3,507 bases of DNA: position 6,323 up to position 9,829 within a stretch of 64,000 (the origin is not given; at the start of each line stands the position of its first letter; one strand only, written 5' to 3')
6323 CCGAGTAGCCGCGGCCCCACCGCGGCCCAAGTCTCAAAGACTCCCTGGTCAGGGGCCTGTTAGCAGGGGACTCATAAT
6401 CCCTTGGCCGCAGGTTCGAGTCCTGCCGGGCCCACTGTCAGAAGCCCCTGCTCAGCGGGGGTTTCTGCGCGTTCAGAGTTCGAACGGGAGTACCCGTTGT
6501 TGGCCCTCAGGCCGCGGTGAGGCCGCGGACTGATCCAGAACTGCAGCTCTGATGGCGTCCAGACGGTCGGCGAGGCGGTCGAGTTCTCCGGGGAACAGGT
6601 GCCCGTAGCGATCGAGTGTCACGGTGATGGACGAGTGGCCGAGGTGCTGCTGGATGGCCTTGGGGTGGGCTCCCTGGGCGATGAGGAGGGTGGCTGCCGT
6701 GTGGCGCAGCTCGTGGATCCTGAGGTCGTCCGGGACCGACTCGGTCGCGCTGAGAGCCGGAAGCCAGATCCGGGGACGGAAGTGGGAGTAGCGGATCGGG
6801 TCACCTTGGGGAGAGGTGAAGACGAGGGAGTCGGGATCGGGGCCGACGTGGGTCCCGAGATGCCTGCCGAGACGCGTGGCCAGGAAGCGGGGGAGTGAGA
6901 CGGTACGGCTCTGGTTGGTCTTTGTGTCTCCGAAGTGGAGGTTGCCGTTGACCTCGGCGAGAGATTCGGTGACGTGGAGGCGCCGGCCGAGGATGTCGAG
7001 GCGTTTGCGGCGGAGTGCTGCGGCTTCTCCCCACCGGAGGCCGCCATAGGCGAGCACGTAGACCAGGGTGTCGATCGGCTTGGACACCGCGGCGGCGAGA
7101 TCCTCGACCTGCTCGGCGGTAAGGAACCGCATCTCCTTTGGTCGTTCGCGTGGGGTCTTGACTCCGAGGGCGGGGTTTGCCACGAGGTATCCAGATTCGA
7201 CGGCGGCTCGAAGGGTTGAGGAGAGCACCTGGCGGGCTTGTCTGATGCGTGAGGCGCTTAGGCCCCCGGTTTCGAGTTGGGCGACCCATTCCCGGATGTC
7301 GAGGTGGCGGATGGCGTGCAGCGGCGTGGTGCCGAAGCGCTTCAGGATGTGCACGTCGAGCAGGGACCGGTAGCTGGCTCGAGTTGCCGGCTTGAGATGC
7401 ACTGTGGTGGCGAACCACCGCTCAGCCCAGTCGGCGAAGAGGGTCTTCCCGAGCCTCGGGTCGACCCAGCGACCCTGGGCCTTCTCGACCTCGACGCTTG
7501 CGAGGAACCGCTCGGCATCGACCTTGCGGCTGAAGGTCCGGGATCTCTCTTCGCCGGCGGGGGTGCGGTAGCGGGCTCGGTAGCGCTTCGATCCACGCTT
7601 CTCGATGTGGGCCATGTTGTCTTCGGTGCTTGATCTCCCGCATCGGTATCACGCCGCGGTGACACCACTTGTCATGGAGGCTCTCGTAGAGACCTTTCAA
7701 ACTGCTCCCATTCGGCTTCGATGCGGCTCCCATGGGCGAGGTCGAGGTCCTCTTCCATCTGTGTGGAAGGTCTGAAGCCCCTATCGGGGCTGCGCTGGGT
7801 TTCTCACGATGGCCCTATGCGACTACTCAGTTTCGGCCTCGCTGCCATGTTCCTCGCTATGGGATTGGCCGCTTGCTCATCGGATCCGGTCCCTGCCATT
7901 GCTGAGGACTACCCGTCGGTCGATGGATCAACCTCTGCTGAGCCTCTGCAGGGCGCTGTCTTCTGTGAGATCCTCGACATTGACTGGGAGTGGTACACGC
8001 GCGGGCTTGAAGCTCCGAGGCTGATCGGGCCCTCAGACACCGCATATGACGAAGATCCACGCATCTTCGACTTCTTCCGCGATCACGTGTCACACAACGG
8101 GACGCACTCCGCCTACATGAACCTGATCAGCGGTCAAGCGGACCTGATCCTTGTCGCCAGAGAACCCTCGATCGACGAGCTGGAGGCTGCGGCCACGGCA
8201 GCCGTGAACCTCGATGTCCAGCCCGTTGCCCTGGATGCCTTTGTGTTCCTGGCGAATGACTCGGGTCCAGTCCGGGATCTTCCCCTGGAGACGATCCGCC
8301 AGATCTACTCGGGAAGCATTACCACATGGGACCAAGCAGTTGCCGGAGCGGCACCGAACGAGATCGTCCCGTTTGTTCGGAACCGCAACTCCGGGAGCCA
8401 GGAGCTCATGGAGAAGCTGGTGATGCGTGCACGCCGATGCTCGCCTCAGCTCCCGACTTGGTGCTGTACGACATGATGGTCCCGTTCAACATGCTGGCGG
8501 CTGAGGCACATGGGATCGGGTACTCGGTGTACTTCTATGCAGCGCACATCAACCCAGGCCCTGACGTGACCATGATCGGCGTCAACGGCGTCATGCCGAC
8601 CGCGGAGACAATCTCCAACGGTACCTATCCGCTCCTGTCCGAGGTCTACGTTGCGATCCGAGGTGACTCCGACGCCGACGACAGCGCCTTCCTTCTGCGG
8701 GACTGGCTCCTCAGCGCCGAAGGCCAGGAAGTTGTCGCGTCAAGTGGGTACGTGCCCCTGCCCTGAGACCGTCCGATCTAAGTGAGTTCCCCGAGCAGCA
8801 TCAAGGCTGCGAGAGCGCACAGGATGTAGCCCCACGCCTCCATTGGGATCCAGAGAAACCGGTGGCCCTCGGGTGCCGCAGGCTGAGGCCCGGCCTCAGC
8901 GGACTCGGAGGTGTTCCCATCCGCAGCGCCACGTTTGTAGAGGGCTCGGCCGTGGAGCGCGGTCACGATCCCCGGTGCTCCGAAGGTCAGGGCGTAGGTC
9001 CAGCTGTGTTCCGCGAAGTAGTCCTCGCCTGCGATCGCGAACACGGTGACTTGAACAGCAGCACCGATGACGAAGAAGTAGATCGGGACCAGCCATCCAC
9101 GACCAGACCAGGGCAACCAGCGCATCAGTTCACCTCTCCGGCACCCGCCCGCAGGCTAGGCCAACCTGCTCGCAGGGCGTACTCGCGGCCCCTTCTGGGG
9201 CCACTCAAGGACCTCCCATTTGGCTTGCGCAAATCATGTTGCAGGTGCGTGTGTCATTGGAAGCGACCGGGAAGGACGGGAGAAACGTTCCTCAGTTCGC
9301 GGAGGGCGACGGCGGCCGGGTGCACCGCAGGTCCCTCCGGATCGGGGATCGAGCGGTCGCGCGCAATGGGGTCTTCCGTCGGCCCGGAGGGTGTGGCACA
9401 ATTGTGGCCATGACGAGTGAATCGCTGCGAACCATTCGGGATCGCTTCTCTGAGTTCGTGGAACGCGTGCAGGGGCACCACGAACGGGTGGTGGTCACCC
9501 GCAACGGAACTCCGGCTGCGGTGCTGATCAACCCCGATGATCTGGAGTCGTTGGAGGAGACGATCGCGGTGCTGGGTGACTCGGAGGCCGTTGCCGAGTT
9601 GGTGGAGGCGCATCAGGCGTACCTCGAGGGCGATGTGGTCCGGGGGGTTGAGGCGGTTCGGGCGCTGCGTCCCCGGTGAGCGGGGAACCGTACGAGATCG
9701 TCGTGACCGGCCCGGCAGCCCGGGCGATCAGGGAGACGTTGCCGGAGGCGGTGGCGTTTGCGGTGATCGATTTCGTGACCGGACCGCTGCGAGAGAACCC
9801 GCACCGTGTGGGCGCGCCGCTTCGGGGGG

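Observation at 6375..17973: Tandem array of four tRNA 3'-end relics: a stacked integration hot spot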

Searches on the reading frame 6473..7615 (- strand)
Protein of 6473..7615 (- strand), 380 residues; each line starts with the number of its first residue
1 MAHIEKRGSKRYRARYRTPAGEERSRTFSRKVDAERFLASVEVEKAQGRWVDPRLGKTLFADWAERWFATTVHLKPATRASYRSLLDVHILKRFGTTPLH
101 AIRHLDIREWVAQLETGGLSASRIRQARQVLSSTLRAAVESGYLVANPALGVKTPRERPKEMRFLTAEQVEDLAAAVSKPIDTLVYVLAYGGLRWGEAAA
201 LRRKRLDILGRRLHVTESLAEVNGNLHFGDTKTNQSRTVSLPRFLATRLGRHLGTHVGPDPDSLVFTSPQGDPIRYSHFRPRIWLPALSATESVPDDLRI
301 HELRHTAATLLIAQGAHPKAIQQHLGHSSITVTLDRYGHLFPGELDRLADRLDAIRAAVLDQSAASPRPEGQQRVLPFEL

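Call 11: search_protein_families(library=pfam, proteins=[window:6473-7615:-], max_evalue=0.01)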
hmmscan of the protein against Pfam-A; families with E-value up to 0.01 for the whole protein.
window:6473-7615:- (380 aa): 3 families
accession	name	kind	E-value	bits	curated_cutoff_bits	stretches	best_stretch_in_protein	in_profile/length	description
PF00589.27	Phage_integrase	-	2.2e-22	80.1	27.1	1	164-341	2-169/172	Phage integrase family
PF14659.12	Phage_int_SAM_3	-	1.8e-08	34.9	22.6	1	60-113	2-56/58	Phage integrase, N-terminal SAM-like domain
PF22022.2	Phage_int_M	-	3.3e-06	27.7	27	1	60-150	1-91/96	Phage integrase central domain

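Call 17: find_encoding_contigs(protein=window:6473-7615:-, flank=10000, max_places=10)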
Protein window:6473-7615:- (380 aa): 1 contig read that carries it; 1 place shown.
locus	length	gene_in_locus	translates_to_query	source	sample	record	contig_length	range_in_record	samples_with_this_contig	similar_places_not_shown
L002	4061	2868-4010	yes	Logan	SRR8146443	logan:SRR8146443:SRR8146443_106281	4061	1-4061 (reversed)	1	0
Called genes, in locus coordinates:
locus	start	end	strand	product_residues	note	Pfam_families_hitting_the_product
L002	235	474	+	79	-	-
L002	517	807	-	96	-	PF05016:ParE_toxin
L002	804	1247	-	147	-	PF02604:PhdYeFM_antitox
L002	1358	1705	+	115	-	-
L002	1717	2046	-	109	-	-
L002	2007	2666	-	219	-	PF12849:PBP_like_2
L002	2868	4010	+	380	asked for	PF26003:Integrase_N_phage, PF14659:Phage_int_SAM_3, PF22022:Phage_int_M (weak), PF00589:Phage_integrase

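Call 50: find_homologous_proteins(query=window:6473-7615:-, max_evalue=1e-20)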
Query window:6473-7615:- (380 aa): 2530 proteins with E <= 1e-20 among 8000 candidates; the best 120 are listed.
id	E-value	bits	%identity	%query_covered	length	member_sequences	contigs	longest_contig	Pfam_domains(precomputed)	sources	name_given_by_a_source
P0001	8.1e-249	843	100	100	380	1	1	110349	PF14659.13,PF22022.3,PF26003.1,PF00589.28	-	-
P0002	6.2e-177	606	89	82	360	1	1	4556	PF14659.13,PF00589.28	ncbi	-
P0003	2.8e-146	506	63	97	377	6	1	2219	PF14659.13,PF26003.1,PF00589.28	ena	-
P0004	5.8e-145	501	62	100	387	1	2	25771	PF14659.13,PF26003.1,PF00589.28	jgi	jgi:integrase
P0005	1.1e-143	497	62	99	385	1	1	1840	PF14659.13,PF22022.3,PF26003.1,PF00589.28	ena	-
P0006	1.1e-142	494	62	98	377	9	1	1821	PF14659.13,PF22022.3,PF26003.1,PF00589.28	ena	-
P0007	1.3e-142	493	60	99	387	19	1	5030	PF14659.13,PF22022.3,PF26003.1,PF00589.28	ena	-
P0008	3.0e-142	492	61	99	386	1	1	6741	PF14659.13,PF22022.3,PF26003.1,PF00589.28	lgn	-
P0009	2.8e-139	482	61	99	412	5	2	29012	PF14659.13,PF22022.3,PF26003.1,PF00589.28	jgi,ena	-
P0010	1.6e-138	480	61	97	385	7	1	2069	PF14659.13,PF22022.3,PF26003.1,PF00589.28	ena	-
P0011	4.4e-137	475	60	99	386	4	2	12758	PF14659.13,PF22022.3,PF26003.1,PF00589.28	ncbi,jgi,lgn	-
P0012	1.9e-135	470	59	97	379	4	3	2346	PF14659.13,PF26003.1,PF00589.28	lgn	-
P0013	9.2e-133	461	58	100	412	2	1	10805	PF14659.13,PF26003.1,PF00589.28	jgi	jgi:integrase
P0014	5.6e-132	458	57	99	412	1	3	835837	PF14659.13,PF26003.1,PF00589.28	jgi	jgi:integrase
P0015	5.6e-131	455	58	99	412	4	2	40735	PF14659.13,PF26003.1,PF00589.28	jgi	jgi:integrase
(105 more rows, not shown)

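Call 51: find_encoding_contigs(protein=P0002, flank=10000, max_places=3)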
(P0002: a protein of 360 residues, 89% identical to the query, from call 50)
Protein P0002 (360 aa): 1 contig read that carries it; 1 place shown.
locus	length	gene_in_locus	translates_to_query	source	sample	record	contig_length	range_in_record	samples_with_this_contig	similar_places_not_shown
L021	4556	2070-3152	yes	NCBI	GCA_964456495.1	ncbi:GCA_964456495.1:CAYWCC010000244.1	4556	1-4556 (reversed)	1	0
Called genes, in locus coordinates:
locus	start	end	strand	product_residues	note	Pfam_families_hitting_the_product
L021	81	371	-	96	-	PF05016:ParE_toxin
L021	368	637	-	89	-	PF02604:PhdYeFM_antitox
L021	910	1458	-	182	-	PF13470:PIN_3, PF26343:VapC50_C (weak)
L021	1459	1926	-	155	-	PF12728:HTH_17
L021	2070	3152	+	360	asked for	PF14659:Phage_int_SAM_3 (weak), PF00589:Phage_integrase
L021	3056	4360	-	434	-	PF14690:Zn_ribbon_ISL3 (weak), PF01610:DDE_Tnp_ISL3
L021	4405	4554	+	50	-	?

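Call 52: find_encoding_contigs(protein=P0004, flank=10000, max_places=3)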
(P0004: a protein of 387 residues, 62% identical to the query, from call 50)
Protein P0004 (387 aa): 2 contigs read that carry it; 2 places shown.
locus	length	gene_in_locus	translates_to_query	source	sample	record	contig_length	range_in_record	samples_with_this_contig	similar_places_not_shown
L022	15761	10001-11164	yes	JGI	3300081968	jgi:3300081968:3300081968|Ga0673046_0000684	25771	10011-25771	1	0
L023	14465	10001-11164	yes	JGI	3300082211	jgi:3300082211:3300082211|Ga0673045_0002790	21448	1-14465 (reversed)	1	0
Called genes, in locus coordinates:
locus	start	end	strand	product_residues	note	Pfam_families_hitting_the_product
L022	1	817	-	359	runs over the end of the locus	PF25973:BSH_CzcB (faint), PF01471:PG_binding_1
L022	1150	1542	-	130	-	-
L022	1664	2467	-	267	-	-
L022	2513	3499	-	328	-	-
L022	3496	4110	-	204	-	PF04542:Sigma70_r2, PF08281:Sigma70_r4_2, PF04545:Sigma70_r4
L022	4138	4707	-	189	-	-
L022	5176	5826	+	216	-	-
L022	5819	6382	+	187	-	PF01471:PG_binding_1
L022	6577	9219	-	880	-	PF08751:TrwC, PF13086:AAA_11 (faint), PF01443:Viral_helicase1 (faint), PF13245:AAA_19, PF13604:AAA_30, PF22232:TraI_hel_assoc_N (weak)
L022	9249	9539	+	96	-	-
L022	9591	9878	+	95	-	PF12728:HTH_17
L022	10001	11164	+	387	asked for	PF26003:Integrase_N_phage, PF14659:Phage_int_SAM_3 (weak), PF00589:Phage_integrase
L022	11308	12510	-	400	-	PF12704:MacB_PCD, PF02687:FtsX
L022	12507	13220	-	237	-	PF02463:SMC_N (faint), PF00005:ABC_tran, PF13304:AAA_21 (faint)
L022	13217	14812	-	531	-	PF01471:PG_binding_1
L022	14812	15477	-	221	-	-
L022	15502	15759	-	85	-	?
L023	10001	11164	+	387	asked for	PF26003:Integrase_N_phage, PF14659:Phage_int_SAM_3 (weak), PF00589:Phage_integrase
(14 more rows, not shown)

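Call 53: find_encoding_contigs(protein=P0009, flank=10000, max_places=3)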
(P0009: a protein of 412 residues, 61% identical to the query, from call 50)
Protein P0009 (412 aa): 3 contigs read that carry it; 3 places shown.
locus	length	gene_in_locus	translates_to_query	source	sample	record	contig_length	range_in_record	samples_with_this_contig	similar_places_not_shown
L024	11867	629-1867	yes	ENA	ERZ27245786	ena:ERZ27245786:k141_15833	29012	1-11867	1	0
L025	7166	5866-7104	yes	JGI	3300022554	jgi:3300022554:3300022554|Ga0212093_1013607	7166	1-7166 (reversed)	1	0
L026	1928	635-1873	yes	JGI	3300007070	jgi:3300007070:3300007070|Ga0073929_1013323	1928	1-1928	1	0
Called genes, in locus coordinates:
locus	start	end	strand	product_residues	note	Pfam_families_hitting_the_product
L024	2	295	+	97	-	?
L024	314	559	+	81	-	PF12728:HTH_17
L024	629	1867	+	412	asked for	PF26003:Integrase_N_phage, PF14659:Phage_int_SAM_3, PF22022:Phage_int_M (weak), PF00589:Phage_integrase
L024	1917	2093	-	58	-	-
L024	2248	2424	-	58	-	-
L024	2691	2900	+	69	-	-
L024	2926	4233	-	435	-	PF03979:Sigma70_r1_1 (weak), PF00140:Sigma70_r1_2, PF04542:Sigma70_r2, PF04539:Sigma70_r3, PF04545:Sigma70_r4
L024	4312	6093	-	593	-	PF01807:Zn_ribbon_DnaG, PF08275:DNAG_N, PF01751:Toprim, PF13155:Toprim_2, PF13362:Toprim_3 (weak), PF13662:Toprim_4, PF10410:DnaB_bind, PF08278:DnaG_DnaB_bind (weak)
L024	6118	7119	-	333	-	PF01966:HD, PF13286:HD_assoc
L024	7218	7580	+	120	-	PF13473:Cupredoxin_1, PF00127:Copper-bind (faint)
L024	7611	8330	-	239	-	PF00989:PAS, PF08448:PAS_4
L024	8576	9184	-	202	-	PF02698:DUF218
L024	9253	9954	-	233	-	-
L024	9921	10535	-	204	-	-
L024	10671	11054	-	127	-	-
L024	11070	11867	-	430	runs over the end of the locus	-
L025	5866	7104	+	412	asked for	PF26003:Integrase_N_phage, PF14659:Phage_int_SAM_3, PF22022:Phage_int_M (weak), PF00589:Phage_integrase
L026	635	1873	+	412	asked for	PF26003:Integrase_N_phage, PF14659:Phage_int_SAM_3, PF22022:Phage_int_M (weak), PF00589:Phage_integrase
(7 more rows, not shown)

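Call 61: search_protein_families(library=ncbifam, proteins=[window:6473-7615:-], max_evalue=0.001)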
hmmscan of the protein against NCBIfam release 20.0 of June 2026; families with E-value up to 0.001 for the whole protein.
window:6473-7615:- (380 aa): 6 families
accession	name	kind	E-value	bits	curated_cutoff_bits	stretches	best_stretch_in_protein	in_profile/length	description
NF040815.2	recomb_XerA_Arch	equivalog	6.2e-22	78.4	220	1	78-339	16-253/263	site-specific tyrosine recombinase/integron integrase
TIGR02224.1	recomb_XerC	equivalog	1.9e-21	76.8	335.15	1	72-340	11-277/295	tyrosine recombinase XerC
TIGR02225.1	recomb_XerD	equivalog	6.9e-15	55.1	329.6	1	73-343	12-277/290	site-specific tyrosine recombinase XerD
NF001399.0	PRK00283.1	subfamily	4e-14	52.5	279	1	77-345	25-288/300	tyrosine recombinase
TIGR02249.1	integrase_gron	subfamily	3.2e-09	36.6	265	1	295-339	256-299/315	integron integrase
NF003462.0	PRK05084.1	equivalog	0.00019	20.3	267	1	299-342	304-346/360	tyrosine recombinase XerS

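Call 78: find_related_loci(query=window:6473-7615:-, collection=viral_contigs, flank=10000)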
Query window:6473-7615:- (380 aa) in viral_contigs; peptide patterns used: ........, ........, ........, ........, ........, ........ (x = any residue, [..] = any of these).
3 stretches matched a pattern; 3 encode a relative of the query (tblastn E <= 1e-3); 3 distinct loci.
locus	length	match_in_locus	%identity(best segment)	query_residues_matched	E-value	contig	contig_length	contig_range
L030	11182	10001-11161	27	1-355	2e-28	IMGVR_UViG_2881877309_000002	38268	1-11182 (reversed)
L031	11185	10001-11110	26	1-341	5e-15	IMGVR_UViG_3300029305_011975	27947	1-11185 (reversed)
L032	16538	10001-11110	26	1-341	1e-13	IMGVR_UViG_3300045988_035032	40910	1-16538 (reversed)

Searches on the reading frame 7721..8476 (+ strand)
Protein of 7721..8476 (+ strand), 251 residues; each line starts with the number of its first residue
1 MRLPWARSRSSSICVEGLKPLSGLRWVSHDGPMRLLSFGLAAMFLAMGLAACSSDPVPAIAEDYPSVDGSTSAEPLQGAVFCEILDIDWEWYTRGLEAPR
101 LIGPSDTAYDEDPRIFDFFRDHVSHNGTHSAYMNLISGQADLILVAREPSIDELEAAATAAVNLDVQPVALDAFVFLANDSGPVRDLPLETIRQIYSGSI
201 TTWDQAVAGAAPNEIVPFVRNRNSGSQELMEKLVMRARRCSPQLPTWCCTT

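Call 11: search_protein_families(library=pfam, proteins=[window:7721-8476:+], max_evalue=0.01)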
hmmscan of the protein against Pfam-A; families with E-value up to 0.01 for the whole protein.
window:7721-8476:+ (251 aa): 1 family
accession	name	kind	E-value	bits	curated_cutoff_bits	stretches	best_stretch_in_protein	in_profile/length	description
PF12849.12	PBP_like_2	-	3.1e-16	60.4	27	1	123-237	42-155/267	PBP superfamily domain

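Call 61: search_protein_families(library=ncbifam, proteins=[window:7721-8476:+], max_evalue=0.001)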
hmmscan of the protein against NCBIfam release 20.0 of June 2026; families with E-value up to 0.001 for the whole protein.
window:7721-8476:+ (251 aa): 1 family
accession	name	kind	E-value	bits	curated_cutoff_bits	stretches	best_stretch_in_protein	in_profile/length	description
TIGR02136.1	ptsS_2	subfamily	3.1e-16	59.4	206.6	1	123-242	71-191/295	phosphate ABC transporter substrate-binding protein PstS family protein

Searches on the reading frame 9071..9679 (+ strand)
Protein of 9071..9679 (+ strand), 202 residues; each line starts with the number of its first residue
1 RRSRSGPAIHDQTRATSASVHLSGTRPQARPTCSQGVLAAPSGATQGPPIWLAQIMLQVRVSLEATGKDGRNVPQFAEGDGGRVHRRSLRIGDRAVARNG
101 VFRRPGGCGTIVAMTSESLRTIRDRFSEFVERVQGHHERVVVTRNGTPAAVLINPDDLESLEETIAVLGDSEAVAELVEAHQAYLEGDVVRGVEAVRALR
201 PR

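Call 11: search_protein_families(library=pfam, proteins=[window:9071-9679:+], max_evalue=0.01)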
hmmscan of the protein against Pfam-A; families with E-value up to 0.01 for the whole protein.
window:9071-9679:+ (202 aa): 1 family
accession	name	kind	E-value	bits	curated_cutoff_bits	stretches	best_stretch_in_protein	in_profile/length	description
PF02604.26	PhdYeFM_antitox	-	1.8e-15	56.9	29.8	1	114-179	1-66/74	Antitoxin Phd_YefM, type II toxin-antitoxin system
